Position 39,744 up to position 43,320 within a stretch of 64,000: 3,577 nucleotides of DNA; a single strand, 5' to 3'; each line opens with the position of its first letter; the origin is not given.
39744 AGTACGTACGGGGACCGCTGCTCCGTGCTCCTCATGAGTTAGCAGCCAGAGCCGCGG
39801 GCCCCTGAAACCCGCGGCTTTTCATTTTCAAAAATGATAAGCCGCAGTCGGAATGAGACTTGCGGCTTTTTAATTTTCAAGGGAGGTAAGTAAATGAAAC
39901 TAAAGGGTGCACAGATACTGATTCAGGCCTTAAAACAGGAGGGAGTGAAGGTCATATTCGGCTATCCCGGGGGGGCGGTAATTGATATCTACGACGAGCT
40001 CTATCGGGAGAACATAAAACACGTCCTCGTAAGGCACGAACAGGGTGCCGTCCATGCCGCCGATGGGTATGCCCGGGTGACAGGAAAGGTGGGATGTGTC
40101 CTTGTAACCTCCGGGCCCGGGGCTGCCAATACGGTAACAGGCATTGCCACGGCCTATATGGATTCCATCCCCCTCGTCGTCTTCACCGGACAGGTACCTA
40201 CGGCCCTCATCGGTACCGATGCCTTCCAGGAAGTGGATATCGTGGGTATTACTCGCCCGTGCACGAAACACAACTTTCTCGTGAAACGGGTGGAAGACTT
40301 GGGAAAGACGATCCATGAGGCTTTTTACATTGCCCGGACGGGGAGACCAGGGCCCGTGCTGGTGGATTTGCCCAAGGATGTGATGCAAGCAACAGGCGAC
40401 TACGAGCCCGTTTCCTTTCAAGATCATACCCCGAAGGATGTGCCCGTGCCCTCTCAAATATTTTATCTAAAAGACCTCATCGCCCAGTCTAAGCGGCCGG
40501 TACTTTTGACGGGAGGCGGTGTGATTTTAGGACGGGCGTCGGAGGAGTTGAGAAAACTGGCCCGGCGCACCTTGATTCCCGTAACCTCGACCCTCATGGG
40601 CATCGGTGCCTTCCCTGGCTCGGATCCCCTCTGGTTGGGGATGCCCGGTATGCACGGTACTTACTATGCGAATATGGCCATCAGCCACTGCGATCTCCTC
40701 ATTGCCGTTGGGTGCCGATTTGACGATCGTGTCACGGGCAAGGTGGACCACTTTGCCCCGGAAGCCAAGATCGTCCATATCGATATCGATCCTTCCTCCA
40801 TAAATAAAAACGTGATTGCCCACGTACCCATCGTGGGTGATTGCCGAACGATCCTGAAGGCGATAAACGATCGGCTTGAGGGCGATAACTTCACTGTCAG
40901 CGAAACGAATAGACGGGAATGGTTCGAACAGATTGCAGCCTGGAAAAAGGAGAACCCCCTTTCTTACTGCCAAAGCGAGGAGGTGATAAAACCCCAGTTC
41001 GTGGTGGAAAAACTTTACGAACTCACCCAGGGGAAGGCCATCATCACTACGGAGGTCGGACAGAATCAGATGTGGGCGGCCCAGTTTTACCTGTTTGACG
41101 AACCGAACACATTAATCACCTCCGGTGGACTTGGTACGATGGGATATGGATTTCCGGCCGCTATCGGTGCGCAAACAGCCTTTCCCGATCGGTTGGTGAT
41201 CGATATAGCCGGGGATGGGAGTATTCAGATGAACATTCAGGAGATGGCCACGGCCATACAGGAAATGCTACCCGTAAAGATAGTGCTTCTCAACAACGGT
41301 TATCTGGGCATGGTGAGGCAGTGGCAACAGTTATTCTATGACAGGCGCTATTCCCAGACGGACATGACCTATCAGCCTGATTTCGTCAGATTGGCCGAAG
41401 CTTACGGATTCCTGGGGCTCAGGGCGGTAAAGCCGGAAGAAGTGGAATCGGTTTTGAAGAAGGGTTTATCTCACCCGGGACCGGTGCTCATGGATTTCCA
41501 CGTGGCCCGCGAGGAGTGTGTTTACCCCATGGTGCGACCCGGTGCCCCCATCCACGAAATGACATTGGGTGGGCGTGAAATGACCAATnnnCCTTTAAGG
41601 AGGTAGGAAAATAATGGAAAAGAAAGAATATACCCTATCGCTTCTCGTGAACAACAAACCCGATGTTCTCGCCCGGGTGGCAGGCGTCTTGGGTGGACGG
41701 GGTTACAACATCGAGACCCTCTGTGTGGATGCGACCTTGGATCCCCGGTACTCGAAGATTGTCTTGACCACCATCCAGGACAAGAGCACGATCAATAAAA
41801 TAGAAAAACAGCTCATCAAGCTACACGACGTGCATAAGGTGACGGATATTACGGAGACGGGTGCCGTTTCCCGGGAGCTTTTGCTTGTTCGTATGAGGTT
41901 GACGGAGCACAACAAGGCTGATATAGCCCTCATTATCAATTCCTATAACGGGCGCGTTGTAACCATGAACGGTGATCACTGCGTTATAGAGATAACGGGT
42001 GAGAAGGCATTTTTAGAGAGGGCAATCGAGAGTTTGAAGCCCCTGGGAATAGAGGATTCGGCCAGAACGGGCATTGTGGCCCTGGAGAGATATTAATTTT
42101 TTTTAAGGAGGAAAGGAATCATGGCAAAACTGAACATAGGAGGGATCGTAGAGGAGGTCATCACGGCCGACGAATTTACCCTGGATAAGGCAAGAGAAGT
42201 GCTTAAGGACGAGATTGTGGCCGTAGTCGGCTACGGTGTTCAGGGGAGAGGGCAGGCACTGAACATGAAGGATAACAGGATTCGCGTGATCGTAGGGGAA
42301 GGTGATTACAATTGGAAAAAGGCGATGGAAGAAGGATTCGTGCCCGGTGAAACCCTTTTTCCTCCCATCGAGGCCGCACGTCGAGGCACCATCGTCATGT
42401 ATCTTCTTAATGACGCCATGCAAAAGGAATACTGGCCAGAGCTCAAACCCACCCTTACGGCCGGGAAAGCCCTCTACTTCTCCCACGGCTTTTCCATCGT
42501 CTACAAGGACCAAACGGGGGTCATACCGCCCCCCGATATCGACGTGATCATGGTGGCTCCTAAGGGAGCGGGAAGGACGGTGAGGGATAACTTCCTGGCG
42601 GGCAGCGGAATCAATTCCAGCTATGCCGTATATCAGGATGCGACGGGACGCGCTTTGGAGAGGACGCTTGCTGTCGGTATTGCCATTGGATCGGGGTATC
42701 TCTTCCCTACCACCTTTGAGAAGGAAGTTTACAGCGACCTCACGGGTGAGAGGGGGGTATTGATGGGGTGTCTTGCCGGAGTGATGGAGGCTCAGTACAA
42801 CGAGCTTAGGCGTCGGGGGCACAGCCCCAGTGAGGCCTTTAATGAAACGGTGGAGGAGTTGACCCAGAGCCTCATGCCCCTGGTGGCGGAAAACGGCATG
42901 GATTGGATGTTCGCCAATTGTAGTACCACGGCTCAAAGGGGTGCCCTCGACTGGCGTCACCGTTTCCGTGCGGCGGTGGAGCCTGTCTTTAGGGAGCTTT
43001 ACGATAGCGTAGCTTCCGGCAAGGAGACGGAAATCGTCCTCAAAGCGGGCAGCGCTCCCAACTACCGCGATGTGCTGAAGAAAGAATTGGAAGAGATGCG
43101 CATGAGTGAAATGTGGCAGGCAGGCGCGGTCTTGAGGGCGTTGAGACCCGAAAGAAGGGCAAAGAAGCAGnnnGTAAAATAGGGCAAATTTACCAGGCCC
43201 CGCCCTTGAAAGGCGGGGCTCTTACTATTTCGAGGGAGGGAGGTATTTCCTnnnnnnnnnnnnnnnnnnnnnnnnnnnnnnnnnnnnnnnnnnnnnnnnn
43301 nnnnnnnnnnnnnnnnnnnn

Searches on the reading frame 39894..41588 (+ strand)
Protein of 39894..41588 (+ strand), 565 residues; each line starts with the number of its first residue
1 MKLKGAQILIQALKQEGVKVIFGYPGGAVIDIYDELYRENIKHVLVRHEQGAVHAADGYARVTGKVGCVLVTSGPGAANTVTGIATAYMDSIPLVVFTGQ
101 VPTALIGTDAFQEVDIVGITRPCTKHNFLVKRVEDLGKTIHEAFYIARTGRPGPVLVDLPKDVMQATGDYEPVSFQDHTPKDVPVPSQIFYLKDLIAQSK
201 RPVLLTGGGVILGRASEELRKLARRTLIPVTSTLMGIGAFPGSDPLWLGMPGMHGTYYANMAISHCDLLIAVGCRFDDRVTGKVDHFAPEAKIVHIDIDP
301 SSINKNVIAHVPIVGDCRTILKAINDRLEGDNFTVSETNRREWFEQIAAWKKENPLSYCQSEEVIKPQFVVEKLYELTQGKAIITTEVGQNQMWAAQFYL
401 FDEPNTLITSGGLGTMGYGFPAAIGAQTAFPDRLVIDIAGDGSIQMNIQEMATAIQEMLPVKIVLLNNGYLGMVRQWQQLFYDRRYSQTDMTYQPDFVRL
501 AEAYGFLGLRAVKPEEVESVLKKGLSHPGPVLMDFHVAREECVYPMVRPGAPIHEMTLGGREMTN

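Call 6: find_related_loci(query=window:39894-41588:+, collection=genome_contigs, flank=2500)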
Query window:39894-41588:+ (565 aa) in genome_contigs; peptide patterns used: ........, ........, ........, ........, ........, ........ (x = any residue, [..] = any of these).
600 stretches matched a pattern (row limit reached: there are more); 586 encode a relative of the query (tblastn E <= 1e-3); the best 80 are kept; 80 distinct loci.
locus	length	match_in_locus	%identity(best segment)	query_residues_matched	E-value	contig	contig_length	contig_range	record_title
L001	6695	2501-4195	75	1-565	0e+0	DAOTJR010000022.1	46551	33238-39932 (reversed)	MAG TPA_asm: Syntrophales bacterium isolate AMR_MDS_2994 NODE_936_length_46551_cov_23.885237, whole genome shotgun seque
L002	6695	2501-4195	75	1-565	0e+0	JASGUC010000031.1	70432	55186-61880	MAG: Pseudomonadota bacterium isolate MAG95_MWBP c_000000049991, whole genome shotgun sequence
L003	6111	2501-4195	71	1-565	0e+0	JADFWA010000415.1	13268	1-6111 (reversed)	MAG: Proteobacteria bacterium isolate C2.bin.20 k83_3948113, whole genome shotgun sequence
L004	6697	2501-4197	76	1-565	0e+0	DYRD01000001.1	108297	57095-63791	MAG TPA_asm: Syntrophus aciditrophicus isolate SulCav_GS10_10_54_13 SulCav_GS10_10_18_length_108297_cov_7_515151, whole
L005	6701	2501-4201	70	1-565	0e+0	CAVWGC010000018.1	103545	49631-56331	MAG: uncultured delta proteobacterium isolate MFD04716.bin.2.49 genome assembly, contig: contig_91608, whole genome shot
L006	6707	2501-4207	69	1-565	0e+0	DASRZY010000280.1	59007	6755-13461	MAG TPA_asm: Syntrophales bacterium isolate SMAG_U15191 k141_1351751, whole genome shotgun sequence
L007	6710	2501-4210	70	1-565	0e+0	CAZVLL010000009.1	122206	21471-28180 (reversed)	MAG TPA_asm: uncultured Syntrophaceae bacterium isolate SRP302447_co3_125 genome assembly, contig: NODE_414_length_12220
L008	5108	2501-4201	67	1-562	0e+0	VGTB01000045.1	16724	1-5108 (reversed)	MAG: Deltaproteobacteria bacterium isolate M_DeepCast_400m_m1_009 M_DeepCast_400m_m1_009_Ga0194112_10005659, whole genom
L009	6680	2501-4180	69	1-558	0e+0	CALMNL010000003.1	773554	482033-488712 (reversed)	MAG TPA_asm: uncultured Desulfatitalea sp. isolate SRR6284162_bin.22_CONCOCT_v1.1_MAG genome assembly, contig: ERZ795126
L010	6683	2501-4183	68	1-558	0e+0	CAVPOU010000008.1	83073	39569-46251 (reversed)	MAG: uncultured delta proteobacterium isolate MFD00032.bin.1.150 genome assembly, contig: contig_20345, whole genome sho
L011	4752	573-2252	66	1-558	0e+0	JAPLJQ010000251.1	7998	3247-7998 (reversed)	MAG: Deltaproteobacteria bacterium isolate LacPavin_0419_WC70S_MAG_49_10 LacPavin_0419_WC70S_scaffold_145345, whole geno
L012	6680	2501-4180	68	1-558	0e+0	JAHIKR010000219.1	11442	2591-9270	MAG: Proteobacteria bacterium isolate KR13_N1.mb.65 KR13_N1.mb.65_k141_128716, whole genome shotgun sequence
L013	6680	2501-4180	65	1-558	0e+0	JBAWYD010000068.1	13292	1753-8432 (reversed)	MAG: Deltaproteobacteria bacterium isolate ELA080 MAG080_68, whole genome shotgun sequence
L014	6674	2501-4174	67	3-558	0e+0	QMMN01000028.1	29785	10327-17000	MAG: Deltaproteobacteria bacterium isolate B60_G16 B60_Guay16_scaffold_00514, whole genome shotgun sequence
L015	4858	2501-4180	68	1-558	0e+0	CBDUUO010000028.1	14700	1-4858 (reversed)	MAG TPA_asm: uncultured bacterium isolate SRR22302367_binner23_Refined_21 genome assembly, contig: ERZ26661968.1921, who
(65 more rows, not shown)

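Call 23: search_protein_families(library=ncbifam, proteins=[window:39894-41588:+])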
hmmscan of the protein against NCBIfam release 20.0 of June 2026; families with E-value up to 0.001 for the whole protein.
window:39894-41588:+ (565 aa): 54 families (the best 25 are shown)
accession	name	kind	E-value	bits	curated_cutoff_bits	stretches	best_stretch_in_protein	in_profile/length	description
TIGR00118.1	acolac_lg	equivalog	3.4e-252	837.9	538.35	1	3-557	1-554/557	biosynthetic-type acetolactate synthase large subunit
NF004710.0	PRK06048.1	equivalog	9.8e-249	826.5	976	1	2-556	7-556/561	acetolactate synthase large subunit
NF006581.0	PRK09107.1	equivalog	1e-240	800.1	974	1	2-561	10-577/595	acetolactate synthase 3 large subunit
NF005824.0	PRK07710.1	equivalog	1.4e-232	773.2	976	1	3-557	17-568/573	acetolactate synthase large subunit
NF006319.0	PRK08527.1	equivalog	3e-230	765.4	905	1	1-559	2-560/565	acetolactate synthase large subunit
NF005228.0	PRK06725.1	equivalog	2.7e-228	758.8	991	1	3-558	16-566/571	acetolactate synthase large subunit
NF005409.0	PRK06965.1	equivalog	8.7e-227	754.2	1035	1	3-562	21-586/587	acetolactate synthase 3 catalytic subunit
NF005651.0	PRK07418.1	subfamily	8.6e-224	744.3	942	1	2-556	18-578/617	acetolactate synthase large subunit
NF005860.0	PRK07789.1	equivalog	9.7e-216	717.8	881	1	2-556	33-597/615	acetolactate synthase large subunit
NF005058.0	PRK06466.1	equivalog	3.8e-214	712.4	951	1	2-561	3-571/574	acetolactate synthase 3 large subunit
NF004919.0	PRK06276.1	equivalog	2e-211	703.3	866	1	3-557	1-557/582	acetolactate synthase large subunit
NF005364.0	PRK06882.1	equivalog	2.6e-208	693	1083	1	2-562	3-570/574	acetolactate synthase 3 large subunit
NF006524.0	PRK08978.1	equivalog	2.1e-206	686.5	738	1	4-556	2-543/548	acetolactate synthase 2 catalytic subunit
NF006525.0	PRK08979.1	equivalog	7.5e-206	684.9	1084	1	2-562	3-570/572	acetolactate synthase 3 large subunit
NF005936.0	PRK07979.1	equivalog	6.2e-203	675.2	1080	1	3-562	4-572/574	acetolactate synthase 3 large subunit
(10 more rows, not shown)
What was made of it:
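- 39881..41591 (+): ilvB Shine-Dalgarno (GGGAGG 39881-86) and ilvB (39894-41591), the acetolactate synthase large subunit. TIGR00118, 837.9 bits against a cut-off of 538 (call 23).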

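Call 36: find_homologous_proteins(query=window:39894-41588:+, max_evalue=1e-100)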
Query window:39894-41588:+ (565 aa): 8000 proteins with E <= 1e-100 among 8000 candidates; the best 120 are listed.
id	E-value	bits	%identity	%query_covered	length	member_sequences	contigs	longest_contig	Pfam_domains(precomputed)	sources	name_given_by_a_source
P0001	0.0e+0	1300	100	100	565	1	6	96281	PF02775.27,PF02776.24,PF00205.29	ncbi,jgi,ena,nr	ncbi:MAG TPA: biosynthetic-type acetolactate synthase large subunit [Syntrophales bacterium]|nr:bios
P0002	0.0e+0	1205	92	100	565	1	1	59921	PF02775.27,PF02776.24,PF00205.29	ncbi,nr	ncbi:MAG: biosynthetic-type acetolactate synthase large subunit [Syntrophales bacterium]|nr:biosynth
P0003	0.0e+0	1203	91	100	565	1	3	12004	PF02775.27,PF02776.24,PF00205.29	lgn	-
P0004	0.0e+0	1200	91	100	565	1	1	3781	PF02775.27,PF02776.24,PF00205.29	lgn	-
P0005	0.0e+0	1174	89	100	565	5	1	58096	PF02775.27,PF02776.24,PF00205.29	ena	-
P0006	0.0e+0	1122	85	100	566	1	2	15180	PF02775.27,PF02776.24,PF00205.29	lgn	-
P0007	0.0e+0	1117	85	100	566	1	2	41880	PF02775.27,PF02776.24,PF00205.29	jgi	-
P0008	0.0e+0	1040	78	100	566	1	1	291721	PF02775.27,PF02776.24,PF00205.29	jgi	-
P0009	0.0e+0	1037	78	100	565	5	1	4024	PF02775.27,PF02776.24,PF00205.29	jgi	-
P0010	0.0e+0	1036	77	100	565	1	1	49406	PF02775.27,PF02776.24,PF00205.29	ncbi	-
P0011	0.0e+0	1035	78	100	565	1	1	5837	PF02775.27,PF02776.24,PF00205.29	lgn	-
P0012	0.0e+0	1025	77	100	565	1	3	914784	PF02775.27,PF02776.24,PF00205.29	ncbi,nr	ncbi:MAG: Acetolactate synthase large subunit [Syntrophus sp. SKADARSKE-3]|nr:Acetolactate synthase 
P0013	0.0e+0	1014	76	100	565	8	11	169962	PF02775.27,PF02776.24,PF00205.29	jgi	-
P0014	0.0e+0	1013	76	100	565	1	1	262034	PF02775.27,PF02776.24,PF00205.29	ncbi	-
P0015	0.0e+0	1012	75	100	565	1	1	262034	PF02775.27,PF02776.24,PF00205.29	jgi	jgi:acetolactate synthase-1/2/3 large subunit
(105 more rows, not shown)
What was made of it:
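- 39881..41591 (+): 100% identical to a Syntrophales MAG protein (call 36).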

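Call 37: find_encoding_contigs(protein=P0002, flank=700, max_places=1)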
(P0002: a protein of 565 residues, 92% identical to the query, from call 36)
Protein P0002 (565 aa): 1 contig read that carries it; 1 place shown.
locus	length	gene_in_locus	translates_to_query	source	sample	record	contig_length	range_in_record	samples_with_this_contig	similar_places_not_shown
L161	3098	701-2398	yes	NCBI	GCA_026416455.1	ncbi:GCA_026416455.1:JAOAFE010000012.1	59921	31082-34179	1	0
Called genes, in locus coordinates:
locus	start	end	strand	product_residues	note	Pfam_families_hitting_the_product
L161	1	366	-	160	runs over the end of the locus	PF03449:GreA_GreB_N, PF01272:GreA_GreB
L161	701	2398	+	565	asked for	PF02776:TPP_enzyme_N, PF00205:TPP_enzyme_M, PF02775:TPP_enzyme_C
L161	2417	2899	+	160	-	PF22629:ACT_AHAS_ss, PF13710:ACT_5, PF10369:ALS_ss_C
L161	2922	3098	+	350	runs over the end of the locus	PF07991:KARI_N, PF01450:KARI_C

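Call 38: find_encoding_contigs(protein=P0003, flank=700, max_places=1)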
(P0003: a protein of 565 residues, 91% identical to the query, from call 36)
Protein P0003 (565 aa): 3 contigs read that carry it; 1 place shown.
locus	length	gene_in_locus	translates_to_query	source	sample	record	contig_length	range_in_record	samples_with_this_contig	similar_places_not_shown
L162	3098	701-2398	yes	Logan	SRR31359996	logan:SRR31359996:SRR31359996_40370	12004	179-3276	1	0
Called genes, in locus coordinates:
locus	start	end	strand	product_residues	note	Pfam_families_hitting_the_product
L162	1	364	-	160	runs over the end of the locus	PF03449:GreA_GreB_N, PF01272:GreA_GreB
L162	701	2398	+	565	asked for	PF02776:TPP_enzyme_N, PF00205:TPP_enzyme_M, PF02775:TPP_enzyme_C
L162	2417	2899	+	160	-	PF22629:ACT_AHAS_ss, PF13710:ACT_5, PF10369:ALS_ss_C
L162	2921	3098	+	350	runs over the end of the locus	PF07991:KARI_N, PF01450:KARI_C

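Call 39: find_encoding_contigs(protein=P0005, flank=700, max_places=1)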
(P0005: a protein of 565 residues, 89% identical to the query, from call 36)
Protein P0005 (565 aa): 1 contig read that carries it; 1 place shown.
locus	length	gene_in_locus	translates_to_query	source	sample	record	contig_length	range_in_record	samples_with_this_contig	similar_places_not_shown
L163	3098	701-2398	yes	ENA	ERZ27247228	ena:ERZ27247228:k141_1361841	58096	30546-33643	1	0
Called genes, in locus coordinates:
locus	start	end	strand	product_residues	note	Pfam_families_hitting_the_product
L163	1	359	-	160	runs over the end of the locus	PF03449:GreA_GreB_N, PF01272:GreA_GreB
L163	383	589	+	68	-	-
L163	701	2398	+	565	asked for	PF02776:TPP_enzyme_N, PF00205:TPP_enzyme_M, PF02775:TPP_enzyme_C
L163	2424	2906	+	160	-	PF01842:ACT (faint), PF22629:ACT_AHAS_ss, PF13710:ACT_5, PF10369:ALS_ss_C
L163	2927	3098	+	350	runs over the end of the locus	PF07991:KARI_N, PF01450:KARI_C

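Call 40: find_encoding_contigs(protein=P0006, flank=700, max_places=1)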
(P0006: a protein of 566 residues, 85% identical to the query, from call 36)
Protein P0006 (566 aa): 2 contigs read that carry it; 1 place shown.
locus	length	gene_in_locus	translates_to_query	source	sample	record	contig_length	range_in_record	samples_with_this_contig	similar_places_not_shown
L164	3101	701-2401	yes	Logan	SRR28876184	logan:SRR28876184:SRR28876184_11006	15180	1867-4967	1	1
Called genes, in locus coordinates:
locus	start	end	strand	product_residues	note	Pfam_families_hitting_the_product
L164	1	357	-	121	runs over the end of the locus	-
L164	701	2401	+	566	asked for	PF02776:TPP_enzyme_N, PF00205:TPP_enzyme_M, PF02775:TPP_enzyme_C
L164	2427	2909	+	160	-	PF01842:ACT (faint), PF22629:ACT_AHAS_ss, PF13710:ACT_5, PF10369:ALS_ss_C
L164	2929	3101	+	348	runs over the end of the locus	PF07991:KARI_N, PF01450:KARI_C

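Call 41: find_encoding_contigs(protein=P0007, flank=700, max_places=1)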
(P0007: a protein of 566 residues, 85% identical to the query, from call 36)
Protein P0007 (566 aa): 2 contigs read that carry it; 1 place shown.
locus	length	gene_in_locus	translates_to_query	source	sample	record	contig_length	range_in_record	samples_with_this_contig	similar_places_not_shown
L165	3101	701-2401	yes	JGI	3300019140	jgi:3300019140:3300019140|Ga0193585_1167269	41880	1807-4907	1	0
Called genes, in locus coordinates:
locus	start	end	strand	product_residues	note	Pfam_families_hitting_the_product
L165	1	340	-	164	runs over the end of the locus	PF03449:GreA_GreB_N, PF01272:GreA_GreB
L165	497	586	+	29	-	-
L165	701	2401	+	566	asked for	PF02776:TPP_enzyme_N, PF00205:TPP_enzyme_M, PF02775:TPP_enzyme_C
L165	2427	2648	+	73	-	PF22629:ACT_AHAS_ss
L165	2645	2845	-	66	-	-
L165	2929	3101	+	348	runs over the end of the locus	PF07991:KARI_N, PF01450:KARI_C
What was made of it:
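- One public annotation called the homologous ORF a gene (L165, call 41).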

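Call 42: find_encoding_contigs(protein=P0008, flank=700, max_places=1)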
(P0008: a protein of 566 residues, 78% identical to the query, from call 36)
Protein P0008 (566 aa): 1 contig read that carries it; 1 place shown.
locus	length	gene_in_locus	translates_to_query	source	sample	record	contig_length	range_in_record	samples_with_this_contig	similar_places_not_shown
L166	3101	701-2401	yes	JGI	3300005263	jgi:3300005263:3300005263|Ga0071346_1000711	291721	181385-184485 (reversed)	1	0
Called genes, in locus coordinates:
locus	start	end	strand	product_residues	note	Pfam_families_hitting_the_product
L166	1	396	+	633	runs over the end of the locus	PF00133:tRNA-synt_1, PF01406:tRNA-synt_1e (weak), PF09334:tRNA-synt_1g, PF00133:tRNA-synt_1 (weak), PF09334:tRNA-synt_1g, PF00133:tRNA-synt_1, PF19303:Anticodon_3, PF01588:tRNA_bind, +1 more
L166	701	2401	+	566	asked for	PF02776:TPP_enzyme_N, PF00205:TPP_enzyme_M, PF02775:TPP_enzyme_C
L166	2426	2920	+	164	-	PF22629:ACT_AHAS_ss, PF13710:ACT_5, PF10369:ALS_ss_C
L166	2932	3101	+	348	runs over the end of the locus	PF07991:KARI_N, PF01450:KARI_C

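Call 43: find_encoding_contigs(protein=P0010, flank=700, max_places=1)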
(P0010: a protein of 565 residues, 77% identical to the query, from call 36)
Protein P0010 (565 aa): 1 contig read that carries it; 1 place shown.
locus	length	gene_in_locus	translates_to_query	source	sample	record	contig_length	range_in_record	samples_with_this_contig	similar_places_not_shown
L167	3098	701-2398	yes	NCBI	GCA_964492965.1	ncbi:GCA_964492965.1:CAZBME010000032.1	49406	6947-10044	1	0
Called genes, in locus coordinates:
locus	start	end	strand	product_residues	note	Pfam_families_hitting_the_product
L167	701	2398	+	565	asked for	PF02776:TPP_enzyme_N, PF00205:TPP_enzyme_M, PF02775:TPP_enzyme_C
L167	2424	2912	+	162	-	PF22629:ACT_AHAS_ss, PF13710:ACT_5, PF10369:ALS_ss_C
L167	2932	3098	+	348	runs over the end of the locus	PF07991:KARI_N, PF01450:KARI_C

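Call 44: find_encoding_contigs(protein=P0012, flank=700, max_places=1)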
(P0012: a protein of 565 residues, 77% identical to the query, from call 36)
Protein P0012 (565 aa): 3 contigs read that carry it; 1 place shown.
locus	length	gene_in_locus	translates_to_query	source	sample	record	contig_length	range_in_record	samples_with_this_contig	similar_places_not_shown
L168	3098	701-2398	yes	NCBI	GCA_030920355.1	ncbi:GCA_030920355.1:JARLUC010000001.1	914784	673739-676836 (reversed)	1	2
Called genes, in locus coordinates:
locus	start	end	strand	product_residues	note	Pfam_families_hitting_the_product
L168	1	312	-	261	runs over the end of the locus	PF00378:ECH_1, PF16113:ECH_2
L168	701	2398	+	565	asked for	PF02776:TPP_enzyme_N, PF00205:TPP_enzyme_M, PF02775:TPP_enzyme_C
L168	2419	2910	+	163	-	PF22629:ACT_AHAS_ss, PF13710:ACT_5, PF10369:ALS_ss_C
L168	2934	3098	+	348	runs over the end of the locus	PF07991:KARI_N, PF01450:KARI_C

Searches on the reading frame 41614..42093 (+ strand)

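Call 23: search_protein_families(library=ncbifam, proteins=[window:41614-42093:+])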
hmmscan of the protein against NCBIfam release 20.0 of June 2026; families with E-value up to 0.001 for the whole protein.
window:41614-42093:+ (160 aa): 6 families
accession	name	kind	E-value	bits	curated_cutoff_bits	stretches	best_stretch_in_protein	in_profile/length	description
NF008864.0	PRK11895.1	equivalog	3e-45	153.8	119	1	5-159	3-157/164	acetolactate synthase small subunit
TIGR00119.1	acolac_sm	equivalog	1.3e-39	135.7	56.9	1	6-159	3-156/158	acetolactate synthase small subunit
NF006036.0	PRK08178.1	equivalog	1.3e-09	38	128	1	4-82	13-90/102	acetolactate synthase small subunit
NF008362.0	PRK11152.1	equivalog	1.9e-08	34.1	68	1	4-78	2-75/85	acetolactate synthase 2 small subunit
NF005233.0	PRK06737.1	equivalog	2.5e-08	33.9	102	1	6-77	3-74/76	ACT domain-containing protein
NF006352.0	PRK08577.1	equivalog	0.00047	20.2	140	0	3-77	54-130/136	hypothetical protein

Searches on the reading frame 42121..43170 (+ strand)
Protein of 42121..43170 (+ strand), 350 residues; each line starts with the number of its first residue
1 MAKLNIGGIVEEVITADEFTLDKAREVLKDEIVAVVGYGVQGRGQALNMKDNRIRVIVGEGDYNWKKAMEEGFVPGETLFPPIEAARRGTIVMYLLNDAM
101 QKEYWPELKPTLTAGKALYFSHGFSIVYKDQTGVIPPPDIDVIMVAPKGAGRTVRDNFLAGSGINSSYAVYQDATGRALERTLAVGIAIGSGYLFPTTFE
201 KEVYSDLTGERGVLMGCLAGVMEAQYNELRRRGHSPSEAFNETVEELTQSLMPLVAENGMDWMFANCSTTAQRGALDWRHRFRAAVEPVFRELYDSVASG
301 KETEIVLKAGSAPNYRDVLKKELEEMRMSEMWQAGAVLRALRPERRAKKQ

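Call 23: search_protein_families(library=ncbifam, proteins=[window:42121-43170:+])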
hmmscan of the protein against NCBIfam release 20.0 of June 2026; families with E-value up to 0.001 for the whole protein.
window:42121-43170:+ (350 aa): 4 families
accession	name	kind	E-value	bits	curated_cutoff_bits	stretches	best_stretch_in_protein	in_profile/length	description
TIGR00465.1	ilvC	equivalog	7.6e-90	301.1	226.15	1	28-344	1-312/314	ketol-acid reductoisomerase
NF004017.0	PRK05479.1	equivalog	3e-60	203.7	336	1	22-344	9-327/337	ketol-acid reductoisomerase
NF009940.0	PRK13403.1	equivalog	6.6e-39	133.7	406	1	22-274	8-256/335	ketol-acid reductoisomerase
NF003557.0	PRK05225.1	equivalog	1.3e-27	96.6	713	1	14-306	23-316/491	ketol-acid reductoisomerase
